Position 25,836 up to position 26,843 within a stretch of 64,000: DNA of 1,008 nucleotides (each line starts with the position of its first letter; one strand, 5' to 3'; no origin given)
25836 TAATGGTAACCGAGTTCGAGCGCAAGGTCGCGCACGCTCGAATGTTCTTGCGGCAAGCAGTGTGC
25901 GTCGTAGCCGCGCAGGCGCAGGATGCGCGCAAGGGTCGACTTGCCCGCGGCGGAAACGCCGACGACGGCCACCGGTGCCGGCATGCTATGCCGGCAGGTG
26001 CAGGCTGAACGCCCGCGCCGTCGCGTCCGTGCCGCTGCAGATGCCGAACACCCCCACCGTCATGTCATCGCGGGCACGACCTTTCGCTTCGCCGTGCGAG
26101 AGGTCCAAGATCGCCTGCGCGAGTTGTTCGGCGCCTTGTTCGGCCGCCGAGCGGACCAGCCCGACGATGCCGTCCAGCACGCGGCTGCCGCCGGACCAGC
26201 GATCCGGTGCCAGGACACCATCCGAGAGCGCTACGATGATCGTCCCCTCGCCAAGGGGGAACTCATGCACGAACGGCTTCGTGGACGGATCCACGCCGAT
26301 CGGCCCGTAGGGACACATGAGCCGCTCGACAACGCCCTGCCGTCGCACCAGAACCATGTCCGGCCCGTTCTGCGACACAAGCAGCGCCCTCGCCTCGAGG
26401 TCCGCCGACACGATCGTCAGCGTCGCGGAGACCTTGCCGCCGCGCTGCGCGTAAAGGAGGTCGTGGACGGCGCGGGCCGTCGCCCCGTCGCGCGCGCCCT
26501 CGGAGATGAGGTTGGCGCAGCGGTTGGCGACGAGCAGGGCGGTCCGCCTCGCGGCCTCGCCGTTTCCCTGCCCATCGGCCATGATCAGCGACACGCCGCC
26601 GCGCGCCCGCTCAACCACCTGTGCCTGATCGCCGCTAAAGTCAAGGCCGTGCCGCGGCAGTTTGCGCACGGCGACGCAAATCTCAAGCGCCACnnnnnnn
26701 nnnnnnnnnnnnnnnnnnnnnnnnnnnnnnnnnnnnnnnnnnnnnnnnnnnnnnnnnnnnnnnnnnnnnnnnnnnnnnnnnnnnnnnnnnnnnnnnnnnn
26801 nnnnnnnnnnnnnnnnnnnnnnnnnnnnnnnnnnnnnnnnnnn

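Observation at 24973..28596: Apparent four-gene selB, PP2C phosphatase, P-loop protein, HD hydrolase operon with no selA/selD/tRNA-Sec nearby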

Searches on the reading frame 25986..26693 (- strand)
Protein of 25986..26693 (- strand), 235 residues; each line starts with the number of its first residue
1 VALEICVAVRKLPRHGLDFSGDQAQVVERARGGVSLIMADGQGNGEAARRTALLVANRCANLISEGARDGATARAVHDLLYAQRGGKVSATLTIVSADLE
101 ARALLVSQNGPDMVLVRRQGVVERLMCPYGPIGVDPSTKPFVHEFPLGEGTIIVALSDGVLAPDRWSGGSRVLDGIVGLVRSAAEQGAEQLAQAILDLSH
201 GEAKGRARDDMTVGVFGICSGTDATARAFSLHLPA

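Call 4: search_protein_families(library=pfam, proteins=[window:25986-26693:-], max_evalue=0.01)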
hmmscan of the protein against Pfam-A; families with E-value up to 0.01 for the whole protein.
window:25986-26693:- (235 aa): 1 family
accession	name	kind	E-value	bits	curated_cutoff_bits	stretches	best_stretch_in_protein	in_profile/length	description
PF07228.17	SpoIIE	-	2e-20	74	25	1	32-215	3-188/192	Stage II sporulation protein E (SpoIIE)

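Call 5: search_protein_families(library=ncbifam, proteins=[window:25986-26693:-], max_evalue=0.01)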
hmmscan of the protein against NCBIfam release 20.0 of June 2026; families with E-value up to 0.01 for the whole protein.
window:25986-26693:- (235 aa): 1 family
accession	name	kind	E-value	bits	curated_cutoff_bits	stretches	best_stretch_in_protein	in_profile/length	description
TIGR02865.1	spore_II_E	equivalog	1.5e-17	63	490.8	1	3-215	550-760/764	stage II sporulation protein E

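Call 8: find_homologous_proteins(query=window:25986-26693:-)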
Query window:25986-26693:- (235 aa): 63 proteins with E <= 0.001 among 7585 candidates.
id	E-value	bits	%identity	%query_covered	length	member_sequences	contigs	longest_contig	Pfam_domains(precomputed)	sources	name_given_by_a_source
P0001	1.1e-145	501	100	100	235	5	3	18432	PF07228.18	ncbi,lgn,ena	-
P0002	4.0e-129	447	89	100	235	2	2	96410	PF07228.18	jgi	-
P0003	6.6e-126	436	89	100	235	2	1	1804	PF07228.18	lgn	-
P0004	1.6e-124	432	86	100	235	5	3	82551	PF07228.18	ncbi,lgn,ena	-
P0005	3.2e-124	431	86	100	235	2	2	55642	PF07228.18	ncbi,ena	-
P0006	7.5e-123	426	87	100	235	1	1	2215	PF07228.18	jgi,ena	jgi:serine phosphatase RsbU (regulator of sigma subunit)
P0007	4.3e-122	424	86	100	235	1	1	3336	PF07228.18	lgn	-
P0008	2.7e-120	418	84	100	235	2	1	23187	PF07228.18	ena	-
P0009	3.8e-120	418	84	100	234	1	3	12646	PF07228.18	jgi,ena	-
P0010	8.5e-89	315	66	100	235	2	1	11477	PF07228.18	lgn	-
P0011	3.7e-52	195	49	99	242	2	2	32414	PF07228.18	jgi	-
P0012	5.2e-47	178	42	99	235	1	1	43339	PF07228.18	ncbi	ncbi:MAG: PP2C family protein-serine/threonine phosphatase [Thermincolia bacterium]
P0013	6.8e-47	178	42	99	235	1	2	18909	PF07228.18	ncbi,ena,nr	ncbi:MAG: PP2C family protein-serine/threonine phosphatase [Clostridia bacterium]|nr:PP2C family pro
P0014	1.0e-46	177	43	99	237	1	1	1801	PF07228.18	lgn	-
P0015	7.1e-46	175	44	99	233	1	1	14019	PF07228.18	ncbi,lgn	-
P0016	1.1e-45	174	44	99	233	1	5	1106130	PF07228.18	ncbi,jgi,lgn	ncbi:MAG: PP2C family protein-serine/threonine phosphatase [Bacillota bacterium]|jgi:serine phosphat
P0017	1.2e-45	174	42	99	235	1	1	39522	PF07228.18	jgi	-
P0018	1.8e-45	173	44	99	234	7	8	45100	PF07228.18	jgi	-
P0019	8.8e-45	171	43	99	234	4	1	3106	PF07228.18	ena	-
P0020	4.0e-44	169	42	99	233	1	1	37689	PF07228.18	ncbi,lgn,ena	-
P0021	1.2e-43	167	44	99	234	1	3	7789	PF07228.18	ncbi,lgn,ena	-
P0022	1.5e-43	167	43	91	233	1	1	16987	PF07228.18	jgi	jgi:serine phosphatase RsbU (regulator of sigma subunit)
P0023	2.3e-43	166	44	99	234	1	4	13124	PF07228.18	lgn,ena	-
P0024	2.5e-43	166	42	97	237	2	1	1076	PF07228.18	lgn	-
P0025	1.2e-42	164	43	99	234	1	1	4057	PF07228.18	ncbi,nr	ncbi:MAG: Stage II sporulation protein E [Firmicutes bacterium]|nr:Stage II sporulation protein E [B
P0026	3.1e-42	163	42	99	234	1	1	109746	PF07228.18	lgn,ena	-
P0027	3.9e-42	162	43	98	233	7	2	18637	PF07228.18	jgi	-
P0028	4.5e-42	162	43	98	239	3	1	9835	PF07228.18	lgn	-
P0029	5.3e-42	162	43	98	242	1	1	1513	PF07228.18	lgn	-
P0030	1.3e-41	161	38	94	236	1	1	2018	PF07228.18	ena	-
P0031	1.7e-41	160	39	92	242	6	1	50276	PF07228.18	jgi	jgi:serine phosphatase RsbU (regulator of sigma subunit)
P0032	2.0e-41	160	44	99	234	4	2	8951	PF07228.18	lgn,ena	-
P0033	5.4e-41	159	38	94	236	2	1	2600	PF07228.18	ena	-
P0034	7.9e-41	158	40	98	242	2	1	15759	PF07228.18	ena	-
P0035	8.2e-41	158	38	98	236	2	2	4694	PF07228.18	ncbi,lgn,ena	-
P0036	1.2e-40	158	40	99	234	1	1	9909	PF07228.18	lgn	-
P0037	1.7e-40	157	37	92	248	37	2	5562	PF07228.18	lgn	-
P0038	1.9e-40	157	42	99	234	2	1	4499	PF07228.18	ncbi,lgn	-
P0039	3.5e-40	156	40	92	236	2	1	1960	PF07228.18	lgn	-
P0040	3.7e-40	156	40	99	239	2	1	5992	PF07228.18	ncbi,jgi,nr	ncbi:MAG: SpoIIE family protein phosphatase [Chloroflexi bacterium]|nr:SpoIIE family protein phospha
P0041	8.2e-40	155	38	92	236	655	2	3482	PF07228.18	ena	-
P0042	1.1e-39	154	41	95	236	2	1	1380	PF07228.18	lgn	-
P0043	1.3e-39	154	38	92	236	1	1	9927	PF07228.18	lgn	-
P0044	1.4e-39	154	38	96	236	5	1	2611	PF07228.18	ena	-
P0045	3.5e-39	153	39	99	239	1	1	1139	PF07228.18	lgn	-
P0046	6.3e-39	152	37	94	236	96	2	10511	PF07228.18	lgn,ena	-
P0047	1.7e-38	151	42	92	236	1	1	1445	PF07228.18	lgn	-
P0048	1.9e-38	150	38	94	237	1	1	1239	PF07228.18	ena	-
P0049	2.4e-38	150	39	94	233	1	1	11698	PF07228.18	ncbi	-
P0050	6.4e-38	149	38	93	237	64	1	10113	PF07228.18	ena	-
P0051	8.9e-38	148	49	68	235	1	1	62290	PF07228.18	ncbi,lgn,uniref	ncbi:serine phosphatase RsbU (regulator of sigma subunit) [Desulfitispora alkaliphila]|uniref:PP2C f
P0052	1.4e-37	148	39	98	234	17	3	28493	PF07228.18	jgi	jgi:serine phosphatase RsbU (regulator of sigma subunit)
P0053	1.9e-37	147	43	93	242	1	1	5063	PF07228.18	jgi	jgi:serine phosphatase RsbU (regulator of sigma subunit)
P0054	2.3e-37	147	37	92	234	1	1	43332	PF07228.18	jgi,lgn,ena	-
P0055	6.6e-37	145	39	99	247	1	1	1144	PF07228.18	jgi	jgi:serine phosphatase RsbU (regulator of sigma subunit)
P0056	8.6e-37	145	38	92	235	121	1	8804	PF07228.18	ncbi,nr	ncbi:MAG: serine/threonine-protein phosphatase [Selenomonas sp.]|nr:serine/threonine-protein phospha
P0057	1.6e-36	144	37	99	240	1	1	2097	PF07228.18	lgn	-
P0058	2.1e-35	140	43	72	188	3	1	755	PF07228.18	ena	-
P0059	5.9e-35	139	41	91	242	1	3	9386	PF07228.18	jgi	jgi:serine phosphatase RsbU (regulator of sigma subunit)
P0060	1.7e-30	124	37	91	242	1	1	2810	PF07228.18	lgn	-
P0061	3.2e-29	120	44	84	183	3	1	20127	PF07228.18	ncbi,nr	ncbi:MAG: hypothetical protein DDT37_00488 [Firmicutes bacterium]|nr:hypothetical protein [candidate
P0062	3.8e-29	120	43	63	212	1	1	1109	PF07228.18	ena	-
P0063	7.7e-25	106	50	46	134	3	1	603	PF07228.18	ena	-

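Call 10: find_encoding_contigs(protein=P0001, flank=10000, max_places=3)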
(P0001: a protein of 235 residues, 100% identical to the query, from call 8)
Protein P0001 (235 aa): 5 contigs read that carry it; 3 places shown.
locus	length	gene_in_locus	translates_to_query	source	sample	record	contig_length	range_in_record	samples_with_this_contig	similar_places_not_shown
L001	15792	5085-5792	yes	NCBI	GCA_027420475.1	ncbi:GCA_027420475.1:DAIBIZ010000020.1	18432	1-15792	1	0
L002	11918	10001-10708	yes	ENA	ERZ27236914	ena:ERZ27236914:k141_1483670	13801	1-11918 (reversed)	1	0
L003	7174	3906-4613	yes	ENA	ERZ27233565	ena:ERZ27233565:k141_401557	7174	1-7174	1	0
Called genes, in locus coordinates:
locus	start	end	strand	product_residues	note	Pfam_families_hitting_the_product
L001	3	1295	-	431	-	?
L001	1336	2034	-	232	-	PF02254:TrkA_N, PF02080:TrkA_C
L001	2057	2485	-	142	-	PF02254:TrkA_N, PF02737:3HCDH_N (faint)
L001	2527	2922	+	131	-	PF00293:NUDIX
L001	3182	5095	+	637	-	PF00009:GTP_EFTU, PF03144:GTP_EFTU_D2 (weak), PF25461:Beta-barrel_SelB, PF09107:WHD_3rd_SelB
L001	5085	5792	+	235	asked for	PF07228:SpoIIE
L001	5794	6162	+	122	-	PF13238:AAA_18 (faint)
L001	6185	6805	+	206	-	PF01966:HD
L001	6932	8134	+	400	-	PF21760:SecD_1st, PF22599:SecDF_P1_head, PF02355:SecD_SecF_C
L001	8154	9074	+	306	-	PF07549:Sec_GG, PF02355:SecD_SecF_C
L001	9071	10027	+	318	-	PF23023:Anti-Pycsar_Apyc1 (weak), PF00753:Lactamase_B, PF12706:Lactamase_B_2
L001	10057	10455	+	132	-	-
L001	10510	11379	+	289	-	PF01545:Cation_efflux, PF16916:ZT_dimer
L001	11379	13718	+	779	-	PF01368:DHH, PF02272:DHHA1, PF17768:RecJ_OB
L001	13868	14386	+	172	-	PF00156:Pribosyltran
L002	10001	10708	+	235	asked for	PF07228:SpoIIE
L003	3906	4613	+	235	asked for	PF07228:SpoIIE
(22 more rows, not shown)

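Call 11: find_encoding_contigs(protein=P0016, flank=8000, max_places=2)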
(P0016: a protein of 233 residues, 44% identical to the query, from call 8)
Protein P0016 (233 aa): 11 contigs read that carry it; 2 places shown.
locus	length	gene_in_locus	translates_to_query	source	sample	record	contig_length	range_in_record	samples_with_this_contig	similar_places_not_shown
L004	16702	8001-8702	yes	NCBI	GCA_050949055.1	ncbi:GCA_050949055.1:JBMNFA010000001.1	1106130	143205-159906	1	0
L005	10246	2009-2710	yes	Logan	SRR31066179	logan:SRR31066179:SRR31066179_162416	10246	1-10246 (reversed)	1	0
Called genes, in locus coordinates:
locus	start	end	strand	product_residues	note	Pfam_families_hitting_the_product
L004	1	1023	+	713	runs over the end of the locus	PF02730:AFOR_N, PF01314:AFOR_C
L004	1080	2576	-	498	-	PF04286:DUF445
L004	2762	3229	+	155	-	-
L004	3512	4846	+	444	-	PF07690:MFS_1, PF05977:MFS_3, PF07690:MFS_1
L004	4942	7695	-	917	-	PF03699:UPF0182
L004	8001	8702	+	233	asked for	PF07228:SpoIIE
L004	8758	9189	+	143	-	-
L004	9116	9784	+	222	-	PF01966:HD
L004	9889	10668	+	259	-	PF01656:CbiA, PF10609:ParA, PF13614:AAA_31 (faint)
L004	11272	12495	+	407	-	PF21760:SecD_1st, PF22599:SecDF_P1_head, PF03176:MMPL (weak), PF02355:SecD_SecF_C, PF00873:ACR_tran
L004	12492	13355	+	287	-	PF07549:Sec_GG (weak), PF02355:SecD_SecF_C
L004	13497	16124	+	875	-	PF01624:MutS_I, PF05188:MutS_II, PF05192:MutS_III, PF05190:MutS_IV, PF00488:MutS_V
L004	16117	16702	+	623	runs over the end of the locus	PF02518:HATPase_c, PF13589:HATPase_c_3, PF01119:DNA_mis_repair, PF08676:MutL_C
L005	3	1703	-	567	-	?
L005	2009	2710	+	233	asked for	PF07228:SpoIIE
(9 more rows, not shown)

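Call 12: find_encoding_contigs(protein=P0012, flank=8000, max_places=2)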
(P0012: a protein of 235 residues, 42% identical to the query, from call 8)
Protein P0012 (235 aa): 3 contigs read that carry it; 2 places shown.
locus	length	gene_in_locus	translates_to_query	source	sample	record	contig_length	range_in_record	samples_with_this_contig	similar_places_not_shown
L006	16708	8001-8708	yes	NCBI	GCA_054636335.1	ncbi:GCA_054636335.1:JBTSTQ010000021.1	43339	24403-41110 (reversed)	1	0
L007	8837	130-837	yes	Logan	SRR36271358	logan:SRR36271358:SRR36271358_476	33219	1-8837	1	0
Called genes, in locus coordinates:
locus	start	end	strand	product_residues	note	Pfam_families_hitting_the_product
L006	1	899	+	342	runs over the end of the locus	PF05496:RuvB_N, PF05673:DUF815 (faint), PF06068:TIP49 (faint), PF01078:Mg_chelatase (faint), PF00004:AAA, PF07728:AAA_5, PF17864:AAA_lid_4, PF05491:WHD_RuvB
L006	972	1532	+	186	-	PF02677:QueH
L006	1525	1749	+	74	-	-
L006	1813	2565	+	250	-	PF04542:Sigma70_r2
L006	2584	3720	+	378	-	PF12791:RsgI_N, PF23750:RsgI_M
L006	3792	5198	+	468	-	PF08486:SpoIID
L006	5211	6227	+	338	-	PF02547:Queuosine_synth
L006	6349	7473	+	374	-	PF01702:TGT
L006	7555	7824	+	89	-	PF02699:YajC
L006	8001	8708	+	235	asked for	PF07228:SpoIIE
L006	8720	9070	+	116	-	PF01712:dNK (faint), PF13238:AAA_18 (weak)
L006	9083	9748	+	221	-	PF01966:HD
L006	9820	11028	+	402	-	PF21760:SecD_1st, PF22599:SecDF_P1_head, PF02355:SecD_SecF_C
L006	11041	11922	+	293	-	PF07549:Sec_GG, PF02355:SecD_SecF_C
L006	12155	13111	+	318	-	PF01545:Cation_efflux, PF16916:ZT_dimer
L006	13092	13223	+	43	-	-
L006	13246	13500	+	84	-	PF01368:DHH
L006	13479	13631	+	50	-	-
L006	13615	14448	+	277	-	PF02272:DHHA1, PF17768:RecJ_OB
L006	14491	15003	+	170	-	PF00156:Pribosyltran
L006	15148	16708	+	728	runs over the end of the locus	PF13328:HD_4, PF01966:HD, PF04607:RelA_SpoT, PF02824:TGS, PF19296:RelA_AH, PF28438:RelA_RIS, PF13291:ACT_4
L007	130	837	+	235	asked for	PF07228:SpoIIE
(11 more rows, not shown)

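Call 14: find_encoding_contigs(protein=P0010, flank=8000, max_places=1)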
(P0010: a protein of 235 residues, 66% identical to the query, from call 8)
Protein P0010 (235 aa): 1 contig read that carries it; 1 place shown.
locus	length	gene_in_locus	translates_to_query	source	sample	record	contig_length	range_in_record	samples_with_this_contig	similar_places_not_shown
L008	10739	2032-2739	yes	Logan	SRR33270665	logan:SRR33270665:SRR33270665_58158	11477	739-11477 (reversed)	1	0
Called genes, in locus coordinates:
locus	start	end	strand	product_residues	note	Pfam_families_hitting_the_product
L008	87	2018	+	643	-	PF00009:GTP_EFTU, PF01926:MMR_HSR1 (weak), PF03144:GTP_EFTU_D2, PF25461:Beta-barrel_SelB, PF09107:WHD_3rd_SelB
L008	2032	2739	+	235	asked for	PF07228:SpoIIE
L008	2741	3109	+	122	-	-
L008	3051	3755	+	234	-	PF01966:HD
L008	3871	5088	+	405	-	PF21760:SecD_1st, PF22599:SecDF_P1_head, PF02355:SecD_SecF_C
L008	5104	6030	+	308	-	PF07549:Sec_GG, PF02355:SecD_SecF_C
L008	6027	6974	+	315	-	PF23023:Anti-Pycsar_Apyc1 (faint), PF00753:Lactamase_B (weak), PF12706:Lactamase_B_2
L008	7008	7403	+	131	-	-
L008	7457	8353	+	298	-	PF01545:Cation_efflux, PF16916:ZT_dimer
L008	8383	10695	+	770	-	PF01368:DHH, PF02272:DHHA1, PF17768:RecJ_OB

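Call 15: find_encoding_contigs(protein=P0011, flank=8000, max_places=1)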
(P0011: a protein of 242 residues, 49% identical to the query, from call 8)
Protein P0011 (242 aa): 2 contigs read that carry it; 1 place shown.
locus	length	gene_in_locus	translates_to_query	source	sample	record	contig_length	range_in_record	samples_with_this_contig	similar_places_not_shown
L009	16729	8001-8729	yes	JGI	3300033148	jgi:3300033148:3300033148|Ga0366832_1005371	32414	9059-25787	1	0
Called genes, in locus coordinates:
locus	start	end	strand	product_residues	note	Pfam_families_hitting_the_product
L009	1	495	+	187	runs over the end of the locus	PF00571:CBS, PF13291:ACT_4 (weak), PF22190:TTHA0829-like_ACT (weak), PF01842:ACT, PF22629:ACT_AHAS_ss (weak)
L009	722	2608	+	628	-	PF00480:ROK (faint), PF01869:BcrAD_BadFG, PF13580:SIS_2, PF22645:GKRP_SIS_N, PF01380:SIS, PF20741:GKRP-like_C (faint)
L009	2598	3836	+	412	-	PF01979:Amidohydro_1, PF07969:Amidohydro_3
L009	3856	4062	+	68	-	-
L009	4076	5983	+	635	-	PF00009:GTP_EFTU, PF12802:MarR_2 (faint), PF03144:GTP_EFTU_D2, PF25461:Beta-barrel_SelB, PF09106:WHD_2nd_SelB, PF09107:WHD_3rd_SelB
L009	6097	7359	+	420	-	PF00390:malic, PF03949:Malic_M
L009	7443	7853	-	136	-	-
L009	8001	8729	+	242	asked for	PF07228:SpoIIE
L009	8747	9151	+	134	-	-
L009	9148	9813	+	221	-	PF01966:HD (weak)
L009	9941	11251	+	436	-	PF21760:SecD_1st, PF22599:SecDF_P1_head, PF00873:ACR_tran (weak), PF02355:SecD_SecF_C, PF03176:MMPL (weak)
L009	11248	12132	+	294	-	PF07549:Sec_GG (weak), PF02355:SecD_SecF_C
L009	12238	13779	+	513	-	-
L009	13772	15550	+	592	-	PF05762:VWA_CoxE (faint), PF00092:VWA, PF13519:VWA_2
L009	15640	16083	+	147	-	-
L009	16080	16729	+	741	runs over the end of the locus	PF01368:DHH, PF02272:DHHA1, PF17768:RecJ_OB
